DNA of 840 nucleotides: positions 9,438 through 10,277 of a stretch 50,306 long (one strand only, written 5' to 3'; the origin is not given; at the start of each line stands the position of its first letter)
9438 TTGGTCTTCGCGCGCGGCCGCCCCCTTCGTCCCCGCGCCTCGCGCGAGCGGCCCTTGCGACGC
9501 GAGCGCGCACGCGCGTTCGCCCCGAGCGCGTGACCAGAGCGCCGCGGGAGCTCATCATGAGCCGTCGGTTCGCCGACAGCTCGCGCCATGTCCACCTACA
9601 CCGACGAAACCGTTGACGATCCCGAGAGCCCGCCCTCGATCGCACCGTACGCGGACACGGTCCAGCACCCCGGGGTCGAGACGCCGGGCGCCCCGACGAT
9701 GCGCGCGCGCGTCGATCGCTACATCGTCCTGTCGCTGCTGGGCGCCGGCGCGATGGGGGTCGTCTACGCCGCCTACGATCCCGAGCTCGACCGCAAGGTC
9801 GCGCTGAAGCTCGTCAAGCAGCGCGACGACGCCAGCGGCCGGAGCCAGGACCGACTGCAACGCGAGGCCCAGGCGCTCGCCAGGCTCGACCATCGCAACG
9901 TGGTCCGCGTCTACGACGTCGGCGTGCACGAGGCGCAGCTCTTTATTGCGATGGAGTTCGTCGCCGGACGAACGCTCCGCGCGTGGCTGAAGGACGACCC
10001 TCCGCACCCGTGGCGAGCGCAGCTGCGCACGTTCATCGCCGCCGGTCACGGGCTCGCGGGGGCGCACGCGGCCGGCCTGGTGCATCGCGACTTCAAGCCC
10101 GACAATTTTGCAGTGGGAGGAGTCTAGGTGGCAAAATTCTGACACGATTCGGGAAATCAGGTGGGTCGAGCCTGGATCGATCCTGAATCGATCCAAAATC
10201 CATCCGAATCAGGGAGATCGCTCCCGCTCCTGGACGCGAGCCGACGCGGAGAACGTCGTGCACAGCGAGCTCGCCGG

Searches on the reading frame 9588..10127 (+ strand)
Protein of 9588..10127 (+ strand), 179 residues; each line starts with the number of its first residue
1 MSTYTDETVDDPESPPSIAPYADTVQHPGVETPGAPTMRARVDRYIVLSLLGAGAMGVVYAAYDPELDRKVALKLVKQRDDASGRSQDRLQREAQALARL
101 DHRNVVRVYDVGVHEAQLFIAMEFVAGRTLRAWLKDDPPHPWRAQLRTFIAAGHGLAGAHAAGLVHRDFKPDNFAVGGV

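Call 39: search_protein_families(library=pfam, proteins=[window:9588-10127:+], max_evalue=0.001)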
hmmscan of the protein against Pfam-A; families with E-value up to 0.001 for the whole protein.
window:9588-10127:+ (179 aa): 3 families
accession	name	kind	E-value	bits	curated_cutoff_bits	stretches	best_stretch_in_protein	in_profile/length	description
PF00069.31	Pkinase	-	1.5e-21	77.4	31.7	1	46-174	2-129/263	Protein kinase domain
PF07714.23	PK_Tyr_Ser-Thr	-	2.1e-14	53.9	23.1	1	49-173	5-132/258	Protein tyrosine and serine/threonine kinase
PF01636.29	APH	-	9.8e-06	25.9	23.2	0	80-156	27-104/239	Phosphotransferase enzyme family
